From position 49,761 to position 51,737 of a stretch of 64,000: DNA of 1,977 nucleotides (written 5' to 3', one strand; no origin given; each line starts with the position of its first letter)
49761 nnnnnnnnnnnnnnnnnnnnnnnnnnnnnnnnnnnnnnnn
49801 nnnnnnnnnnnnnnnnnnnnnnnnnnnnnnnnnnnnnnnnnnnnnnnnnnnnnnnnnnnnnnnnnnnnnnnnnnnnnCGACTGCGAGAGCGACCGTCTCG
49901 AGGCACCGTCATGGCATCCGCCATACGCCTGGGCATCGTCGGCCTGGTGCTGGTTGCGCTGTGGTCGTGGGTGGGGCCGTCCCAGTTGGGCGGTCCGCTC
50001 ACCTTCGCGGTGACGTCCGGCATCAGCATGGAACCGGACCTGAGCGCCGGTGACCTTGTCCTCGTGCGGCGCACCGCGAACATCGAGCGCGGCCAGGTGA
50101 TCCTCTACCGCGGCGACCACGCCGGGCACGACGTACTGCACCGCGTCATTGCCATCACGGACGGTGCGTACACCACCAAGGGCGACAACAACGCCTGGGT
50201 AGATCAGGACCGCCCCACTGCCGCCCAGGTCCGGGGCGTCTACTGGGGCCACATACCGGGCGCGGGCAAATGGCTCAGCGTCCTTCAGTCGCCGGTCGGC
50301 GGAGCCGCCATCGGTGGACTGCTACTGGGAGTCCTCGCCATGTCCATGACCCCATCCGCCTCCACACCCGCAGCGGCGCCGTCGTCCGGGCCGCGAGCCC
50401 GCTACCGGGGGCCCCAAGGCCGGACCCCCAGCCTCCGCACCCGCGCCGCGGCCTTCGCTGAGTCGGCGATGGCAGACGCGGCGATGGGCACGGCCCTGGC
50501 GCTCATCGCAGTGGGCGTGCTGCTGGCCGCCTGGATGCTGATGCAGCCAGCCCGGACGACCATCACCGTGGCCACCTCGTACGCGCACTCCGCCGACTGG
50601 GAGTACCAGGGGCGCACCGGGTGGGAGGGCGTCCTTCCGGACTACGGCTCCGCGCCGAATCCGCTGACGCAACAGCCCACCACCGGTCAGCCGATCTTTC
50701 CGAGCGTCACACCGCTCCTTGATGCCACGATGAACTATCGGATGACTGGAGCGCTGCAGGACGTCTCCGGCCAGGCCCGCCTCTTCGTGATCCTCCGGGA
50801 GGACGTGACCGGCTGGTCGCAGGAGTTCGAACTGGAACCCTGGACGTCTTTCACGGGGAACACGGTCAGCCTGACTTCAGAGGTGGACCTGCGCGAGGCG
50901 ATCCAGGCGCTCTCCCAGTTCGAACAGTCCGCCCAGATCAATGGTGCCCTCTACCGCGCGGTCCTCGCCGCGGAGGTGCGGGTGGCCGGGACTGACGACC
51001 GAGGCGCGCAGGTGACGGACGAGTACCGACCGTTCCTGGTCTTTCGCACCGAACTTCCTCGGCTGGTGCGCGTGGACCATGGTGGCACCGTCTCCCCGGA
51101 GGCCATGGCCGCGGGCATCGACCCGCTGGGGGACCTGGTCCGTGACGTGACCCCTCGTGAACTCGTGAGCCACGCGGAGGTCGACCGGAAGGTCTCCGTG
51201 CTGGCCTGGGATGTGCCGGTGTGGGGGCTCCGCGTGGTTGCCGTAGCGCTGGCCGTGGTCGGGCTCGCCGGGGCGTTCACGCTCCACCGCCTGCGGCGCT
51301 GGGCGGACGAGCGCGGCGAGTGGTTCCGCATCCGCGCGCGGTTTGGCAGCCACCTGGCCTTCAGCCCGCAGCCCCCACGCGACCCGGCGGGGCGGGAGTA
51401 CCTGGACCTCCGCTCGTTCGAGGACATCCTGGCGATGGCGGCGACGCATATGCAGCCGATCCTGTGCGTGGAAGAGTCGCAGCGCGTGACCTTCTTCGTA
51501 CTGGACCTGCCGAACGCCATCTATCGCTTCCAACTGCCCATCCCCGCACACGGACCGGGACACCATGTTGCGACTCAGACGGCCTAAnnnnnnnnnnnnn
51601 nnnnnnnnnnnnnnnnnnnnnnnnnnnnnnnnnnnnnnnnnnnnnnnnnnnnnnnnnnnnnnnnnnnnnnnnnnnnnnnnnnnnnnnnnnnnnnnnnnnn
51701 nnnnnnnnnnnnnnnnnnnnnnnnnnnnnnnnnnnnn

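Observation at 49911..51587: Signal peptidase I with a ~400-aa multi-TM C-terminal extension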

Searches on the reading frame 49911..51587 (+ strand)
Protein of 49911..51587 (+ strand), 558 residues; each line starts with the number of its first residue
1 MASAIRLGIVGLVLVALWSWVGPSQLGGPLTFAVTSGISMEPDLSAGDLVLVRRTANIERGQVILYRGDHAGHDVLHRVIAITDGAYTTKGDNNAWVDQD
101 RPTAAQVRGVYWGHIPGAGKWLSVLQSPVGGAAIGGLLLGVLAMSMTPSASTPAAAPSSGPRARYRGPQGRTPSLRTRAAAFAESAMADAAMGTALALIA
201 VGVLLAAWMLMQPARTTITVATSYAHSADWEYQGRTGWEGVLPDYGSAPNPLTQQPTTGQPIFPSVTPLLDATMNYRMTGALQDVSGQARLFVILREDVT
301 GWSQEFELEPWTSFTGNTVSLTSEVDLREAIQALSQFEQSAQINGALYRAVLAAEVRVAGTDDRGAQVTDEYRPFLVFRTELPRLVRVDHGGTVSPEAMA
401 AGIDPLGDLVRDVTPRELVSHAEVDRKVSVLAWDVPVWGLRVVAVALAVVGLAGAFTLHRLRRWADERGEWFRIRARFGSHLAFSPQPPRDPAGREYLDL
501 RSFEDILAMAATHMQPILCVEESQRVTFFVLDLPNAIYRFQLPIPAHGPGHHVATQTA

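Call 3: search_protein_families(library=pfam, proteins=[window:49911-51587:+], max_evalue=1)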
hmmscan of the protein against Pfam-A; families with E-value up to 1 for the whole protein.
window:49911-51587:+ (558 aa): 3 families
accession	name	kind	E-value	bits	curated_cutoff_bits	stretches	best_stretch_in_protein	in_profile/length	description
PF00717.28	Peptidase_S24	-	2.5e-05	24.4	23.3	1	32-102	37-104/116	Peptidase S24-like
PF10502.14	Peptidase_S26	-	0.0011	19.4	22.9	1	35-82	28-80/168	Signal peptidase, peptidase S26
PF17231.7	DUF5305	-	0.026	14.4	29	1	440-532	119-210/217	Family of unknown function (DUF5305)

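Call 4: search_protein_families(library=ncbifam, proteins=[window:49911-51587:+], max_evalue=1)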
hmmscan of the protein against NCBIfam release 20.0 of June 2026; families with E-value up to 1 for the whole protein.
window:49911-51587:+ (558 aa): 4 families
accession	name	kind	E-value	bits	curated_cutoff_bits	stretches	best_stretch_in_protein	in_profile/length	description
TIGR02228.1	sigpep_I_arch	equivalog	1.5e-16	60.7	51.85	1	14-135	15-143/158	signal peptidase I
NF046067.1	SigPepSipWBacil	equivalog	7.4e-13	48.5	190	1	22-143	31-161/189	signal peptidase I SipW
TIGR02227.1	sigpep_I_bact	equivalog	1.9e-06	27.9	47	1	32-91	22-86/162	signal peptidase I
TIGR02754.1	sod_Ni_protease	equivalog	0.00036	20.9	63.25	1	36-94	4-67/90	nickel-type superoxide dismutase maturation protease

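Call 5: find_homologous_proteins(query=window:49911-51587:+, max_evalue=0.001)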
Query window:49911-51587:+ (558 aa): 6 proteins with E <= 0.001 among 8000 candidates.
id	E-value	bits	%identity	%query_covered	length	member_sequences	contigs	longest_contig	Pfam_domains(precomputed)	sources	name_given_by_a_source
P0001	0.0e+0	1250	100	100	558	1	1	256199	PF00717.29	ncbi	-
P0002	5.5e-155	535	51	89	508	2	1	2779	PF00717.29,PF10502.15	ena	-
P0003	9.4e-131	455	44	96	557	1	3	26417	PF00717.29,PF10502.15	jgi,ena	-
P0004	4.2e-43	166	43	20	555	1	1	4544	PF17231.8,PF00717.29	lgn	-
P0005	4.0e-42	163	30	93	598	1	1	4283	PF17231.8,PF00717.29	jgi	jgi:signal peptidase I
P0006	3.2e-32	130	29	93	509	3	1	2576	PF17231.8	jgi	jgi:signal peptidase I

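Call 7: search_protein_families(library=pfam, proteins=[P0002, P0003, P0004, P0005, P0006], max_evalue=0.1)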
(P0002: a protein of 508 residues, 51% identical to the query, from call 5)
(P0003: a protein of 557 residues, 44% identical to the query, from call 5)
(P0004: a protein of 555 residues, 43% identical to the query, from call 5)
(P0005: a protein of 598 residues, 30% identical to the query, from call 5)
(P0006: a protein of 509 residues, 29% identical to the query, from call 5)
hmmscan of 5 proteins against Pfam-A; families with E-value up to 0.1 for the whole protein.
P0002 (508 aa): 2 families
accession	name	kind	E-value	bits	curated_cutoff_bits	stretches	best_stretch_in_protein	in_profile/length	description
PF00717.28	Peptidase_S24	-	1.5e-07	31.5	23.3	1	38-105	38-102/116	Peptidase S24-like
PF10502.14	Peptidase_S26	-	2.8e-06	27.8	22.9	1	39-97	27-90/168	Signal peptidase, peptidase S26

P0003 (557 aa): 3 families
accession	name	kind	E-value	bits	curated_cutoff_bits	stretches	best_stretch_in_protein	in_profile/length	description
PF10502.14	Peptidase_S26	-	5.3e-06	26.9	22.9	1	31-88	22-84/168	Signal peptidase, peptidase S26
PF00717.28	Peptidase_S24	-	7.5e-06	26.1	23.3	1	38-88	41-89/116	Peptidase S24-like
PF17231.7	DUF5305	-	0.095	12.6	29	0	441-512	121-193/217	Family of unknown function (DUF5305)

P0004 (555 aa): 3 families
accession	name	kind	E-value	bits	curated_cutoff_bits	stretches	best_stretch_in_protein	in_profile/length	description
PF17231.7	DUF5305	-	9e-15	55.1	29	2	445-539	117-217/217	Family of unknown function (DUF5305)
PF00717.28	Peptidase_S24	-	2.2e-05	24.6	23.3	1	31-102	34-101/116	Peptidase S24-like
PF10502.14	Peptidase_S26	-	0.083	13.3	22.9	0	5-83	4-78/168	Signal peptidase, peptidase S26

P0005 (598 aa): 3 families
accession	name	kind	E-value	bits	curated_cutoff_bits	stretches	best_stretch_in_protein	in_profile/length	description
PF17231.7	DUF5305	-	4.9e-16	59.3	29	1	418-514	115-217/217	Family of unknown function (DUF5305)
PF00717.28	Peptidase_S24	-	2.3e-08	34.2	23.3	1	31-112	34-114/116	Peptidase S24-like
PF10502.14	Peptidase_S26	-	0.055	13.9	22.9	1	30-92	20-88/168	Signal peptidase, peptidase S26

P0006 (509 aa): 3 families
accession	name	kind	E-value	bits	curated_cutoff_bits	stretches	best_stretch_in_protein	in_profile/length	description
PF17231.7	DUF5305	-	1.1e-07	31.9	29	1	277-490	1-217/217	Family of unknown function (DUF5305)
PF00717.28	Peptidase_S24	-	0.00053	20.1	23.3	1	38-103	38-100/116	Peptidase S24-like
PF10502.14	Peptidase_S26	-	0.063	13.7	22.9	0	38-89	26-82/168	Signal peptidase, peptidase S26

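Call 9: find_encoding_contigs(protein=P0003, flank=6000, max_places=3)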
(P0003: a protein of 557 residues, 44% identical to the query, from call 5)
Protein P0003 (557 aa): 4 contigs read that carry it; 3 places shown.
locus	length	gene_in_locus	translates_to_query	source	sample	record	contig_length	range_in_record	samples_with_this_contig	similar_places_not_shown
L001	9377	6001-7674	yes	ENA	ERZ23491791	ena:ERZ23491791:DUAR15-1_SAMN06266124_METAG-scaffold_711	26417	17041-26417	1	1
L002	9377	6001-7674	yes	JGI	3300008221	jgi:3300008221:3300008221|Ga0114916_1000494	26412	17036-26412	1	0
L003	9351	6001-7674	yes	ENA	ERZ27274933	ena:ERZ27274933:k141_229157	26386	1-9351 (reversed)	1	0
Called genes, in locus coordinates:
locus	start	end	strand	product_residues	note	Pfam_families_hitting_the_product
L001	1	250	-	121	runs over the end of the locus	PF00486:Trans_reg_C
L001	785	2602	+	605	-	PF08448:PAS_4 (faint), PF08447:PAS_3 (faint), PF13426:PAS_9 (faint), PF00989:PAS (weak), PF13188:PAS_8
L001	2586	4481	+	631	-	PF08448:PAS_4 (faint), PF00989:PAS (faint), PF13426:PAS_9 (faint), PF13188:PAS_8, PF07730:HisKA_3, PF13581:HATPase_c_2 (weak), PF02518:HATPase_c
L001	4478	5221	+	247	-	PF00072:Response_reg, PF00196:GerE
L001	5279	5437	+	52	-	-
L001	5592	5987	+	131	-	-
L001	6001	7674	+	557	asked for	PF10502:Peptidase_S26 (weak), PF00717:Peptidase_S24 (weak)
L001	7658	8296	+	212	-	PF00353:HemolysinCabind (weak)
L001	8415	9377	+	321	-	?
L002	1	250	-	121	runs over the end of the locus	PF00486:Trans_reg_C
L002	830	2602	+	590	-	PF08447:PAS_3 (faint), PF08448:PAS_4 (faint), PF13426:PAS_9 (faint), PF00989:PAS (weak), PF13188:PAS_8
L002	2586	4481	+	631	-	PF08448:PAS_4 (faint), PF00989:PAS (faint), PF13426:PAS_9 (faint), PF13188:PAS_8, PF07730:HisKA_3, PF13581:HATPase_c_2 (weak), PF02518:HATPase_c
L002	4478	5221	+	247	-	PF00072:Response_reg, PF00196:GerE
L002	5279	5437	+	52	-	-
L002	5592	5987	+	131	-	-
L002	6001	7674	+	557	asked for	PF10502:Peptidase_S26 (weak), PF00717:Peptidase_S24 (weak)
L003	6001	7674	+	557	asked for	PF10502:Peptidase_S26 (weak), PF00717:Peptidase_S24 (weak)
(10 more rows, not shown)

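Call 10: find_encoding_contigs(protein=P0005, flank=6000, max_places=3)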
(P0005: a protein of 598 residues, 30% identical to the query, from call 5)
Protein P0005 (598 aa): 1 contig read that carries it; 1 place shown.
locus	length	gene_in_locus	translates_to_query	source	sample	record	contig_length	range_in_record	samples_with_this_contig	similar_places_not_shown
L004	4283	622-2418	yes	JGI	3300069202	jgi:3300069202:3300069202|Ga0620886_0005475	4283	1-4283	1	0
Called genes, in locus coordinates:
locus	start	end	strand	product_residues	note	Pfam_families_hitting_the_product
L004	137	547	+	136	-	-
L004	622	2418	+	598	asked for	PF00717:Peptidase_S24, PF17231:DUF5305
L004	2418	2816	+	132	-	PF00353:HemolysinCabind (weak)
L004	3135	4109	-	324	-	PF01548:DEDD_Tnp_IS110, PF02371:Transposase_20 (weak)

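Call 23: list_cluster_members(proteins=[P0001, P0010, P0011])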
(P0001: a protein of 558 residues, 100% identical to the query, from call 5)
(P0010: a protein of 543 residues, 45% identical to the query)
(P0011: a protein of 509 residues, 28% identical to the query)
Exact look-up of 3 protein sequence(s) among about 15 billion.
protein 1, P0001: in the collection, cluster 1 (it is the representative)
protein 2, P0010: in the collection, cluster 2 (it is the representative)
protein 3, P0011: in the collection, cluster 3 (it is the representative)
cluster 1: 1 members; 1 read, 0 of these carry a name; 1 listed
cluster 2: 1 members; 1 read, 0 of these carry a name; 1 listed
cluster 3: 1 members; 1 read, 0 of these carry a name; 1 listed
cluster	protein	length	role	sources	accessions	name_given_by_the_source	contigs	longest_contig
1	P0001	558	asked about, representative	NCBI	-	-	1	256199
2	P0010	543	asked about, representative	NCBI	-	-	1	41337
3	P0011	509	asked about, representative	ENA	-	-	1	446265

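Call 26: find_encoding_contigs(protein=P0001, flank=3000, max_places=2)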
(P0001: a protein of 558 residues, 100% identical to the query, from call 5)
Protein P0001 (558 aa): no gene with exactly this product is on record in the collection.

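Call 36: find_related_loci(query=P0001, collection=genome_contigs, flank=3000)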
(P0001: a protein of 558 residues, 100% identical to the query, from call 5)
Query P0001 (558 aa) in genome_contigs; peptide patterns used: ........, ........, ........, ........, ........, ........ (x = any residue, [..] = any of these).
418 stretches matched a pattern, but none encodes a relative of the query by tblastn (E <= 1e-3).

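Call 38: find_related_loci(query=A8, collection=genome_contigs, flank=3000)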
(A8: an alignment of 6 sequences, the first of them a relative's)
Query A8 (558 aa) in genome_contigs; peptide patterns used: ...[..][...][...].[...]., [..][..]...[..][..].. (x = any residue, [..] = any of these).
23 stretches matched a pattern, but none encodes a relative of the query by tblastn (E <= 1e-3).

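Call 48: predict_structure(alignment_id=A7)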
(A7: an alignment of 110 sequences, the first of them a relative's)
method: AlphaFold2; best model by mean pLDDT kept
length: 558 residues; sequences in the alignment: 110
mean_pLDDT: 86.7   pTM: 0.62
mean pLDDT of the five models: 86.7, 86.5, 85.3, 85.3, 85.1
residues with pLDDT >= 90: 365; 70-90: 117; 50-70: 39; < 50: 37
segments of 3 or more residues with pLDDT < 50: 146-160, 162-166, 402-405, 554-558
pLDDT, mean of each block of 10 residues (from residue 1): 75 86 88 88 90 96 96 96 97 94 97 95 83 76 52 42 49 83 91 95 96 96 97 86 69 85 93 98 97 93 95 98 96 93 91 97 95 94 78 53 56 93 93 91 95 96 92 90 93 92 94 93 93 86 75 46
secondary structure, 60 per line:
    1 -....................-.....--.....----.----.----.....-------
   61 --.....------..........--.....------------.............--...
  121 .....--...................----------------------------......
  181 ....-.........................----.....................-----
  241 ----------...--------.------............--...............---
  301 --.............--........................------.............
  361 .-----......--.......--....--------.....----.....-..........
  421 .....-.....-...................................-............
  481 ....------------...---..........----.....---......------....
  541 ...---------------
elements in order: H2-21 E30-34 E49-53 E63-67 E74-83 E86-90 E107-115 H118-125 H128-146 H175-184 H186-210 E215-235 E269-280 E283-297 E303-315 E318-326 H327-341 E348-361 E367-372 E375-381 E384-387 H396-400 H405-409 E411-425 E427-431 E433-436 H437-467 H469-481 E482-484 E497-499 H503-512 E517-521 E525-530 E537-543

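Call 52: fold_search(model_id=the predicted structure, library=pdb)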
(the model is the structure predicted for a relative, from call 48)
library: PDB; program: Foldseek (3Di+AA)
matches with E <= 10: 1375; with E <= 0.001: 3
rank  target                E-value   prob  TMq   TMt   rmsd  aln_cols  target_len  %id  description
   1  7p2p_A                1.9e-05  1.00  0.17  0.54   5.7       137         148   26  Human Signal Peptidase Complex Paralog A (SPC-A) (released 2021-10-06)
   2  7p2q_A                3.5e-05  1.00  0.17  0.56   5.9       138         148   26  Human Signal Peptidase Complex Paralog C (SPC-C) (released 2021-10-06)
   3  8b7d                  8.4e-04  0.94  0.12  0.32  12.9       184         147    9  Luminal domain of TMEM106B (released 2023-07-19)
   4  1xvs_A                1.5e-03  0.91  0.11  0.33  12.8       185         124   12  Crystal structure of apaG Protein from Vibrio cholerae (released 2004-12-14)
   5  6a2t                  2.8e-03  1.00  0.13  0.65   3.2        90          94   22  Mycobacterium tuberculosis LexA C-domain K197A (released 2019-01-23)
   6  1tza_A                3.0e-03  0.75  0.10  0.27  11.3       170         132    7  X-ray structure of Northeast Structural Genomics Consortium target SoR45 (released 2004-07-27)
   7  3but                  3.1e-03  0.92  0.12  0.34   8.5       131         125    5  Crystal structure of protein Af_0446 from Archaeoglobus fulgidus (released 2008-01-15)
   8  5f2u_B                3.5e-03  0.92  0.13  0.37   9.8       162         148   12  Structure of Fully modified farnesylated INPP5E Peptide in complex with PDE6D (released 2016-04-13)
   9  6zlx                  3.9e-03  0.72  0.12  0.23  24.8       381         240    6  The structure of the ClpX-associated factor PDIP38 (released 2021-07-14)
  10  3k3r_F                4.1e-03  1.00  0.13  0.39   3.0        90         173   21  Unrefined crystal structure of a LexA-DNA complex (released 2010-08-18)
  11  5e80_A                4.1e-03  0.85  0.12  0.34  10.4       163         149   13  The crystal structure of PDEd in complex with inhibitor-2a (released 2016-05-04)
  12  4jv8                  4.6e-03  0.84  0.12  0.33  10.7       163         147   13  The crystal structure of PDE6D in complex with rac-S1 (released 2013-05-22)
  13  1xq4_A                4.8e-03  0.87  0.12  0.37  10.5       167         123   10  Crystal Structure of the Putative ApaA Protein from Bordetella pertussis, Northeast Structural Genomics Target BeR40 (released 2004-11-09)
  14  1jhf_B                5.1e-03  1.00  0.13  0.58   3.4        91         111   21  LEXA G85D MUTANT (released 2001-09-19)
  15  4n31_A                5.4e-03  1.00  0.14  0.52   2.3       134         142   16  Structure and activity of Streptococcus pyogenes SipA: a signal peptidase homologue essential for pilus polymerisation (released 2014-08-20)
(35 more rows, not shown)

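Call 53: search_solved_structures(query=A7, max_evalue=1)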
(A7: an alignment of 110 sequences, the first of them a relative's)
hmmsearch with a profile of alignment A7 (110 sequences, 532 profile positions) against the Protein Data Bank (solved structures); distinct sequences matched with E-value up to 1: 17.
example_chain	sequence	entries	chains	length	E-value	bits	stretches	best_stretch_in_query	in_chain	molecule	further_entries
7p2q_A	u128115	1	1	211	1.7e-15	59.7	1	11-148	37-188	Signal peptidase complex catalytic subunit SEC11C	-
7p2p_A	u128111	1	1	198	2.2e-15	59.2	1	14-150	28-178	Signal peptidase complex catalytic subunit SEC11A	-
9rjb_A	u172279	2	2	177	4.4e-14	55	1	15-149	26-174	Signal peptidase complex catalytic subunit SEC11A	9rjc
4me8_A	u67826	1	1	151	0.00031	22.5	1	39-90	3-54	Signal peptidase I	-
4nv4_A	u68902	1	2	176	0.001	20.8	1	39-97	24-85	Signal peptidase I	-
3k2z_A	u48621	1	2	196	0.016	16.9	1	39-70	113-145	LexA repressor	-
4n31_A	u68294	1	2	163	0.029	16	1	37-91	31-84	SipA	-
8qag_A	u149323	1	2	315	0.033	15.8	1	135-203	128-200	sc-CC-6-95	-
6a2q_A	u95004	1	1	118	0.066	14.8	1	25-70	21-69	LexA repressor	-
6a2t_A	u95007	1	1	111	0.068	14.8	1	27-70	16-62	LexA repressor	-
6a2r_A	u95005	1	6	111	0.068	14.7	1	27-70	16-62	LexA repressor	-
5cwq_A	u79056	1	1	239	0.097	14.2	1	139-211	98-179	Designed helical repeat protein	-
4k8w_A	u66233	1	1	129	0.1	14.1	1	45-91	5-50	LepA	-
4wvh_A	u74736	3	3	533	0.37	12.3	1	32-93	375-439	Maltose-binding periplasmic protein,Signal peptidase IB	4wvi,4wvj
1ay9_A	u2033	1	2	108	0.6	11.6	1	36-69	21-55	UMUD PROTEIN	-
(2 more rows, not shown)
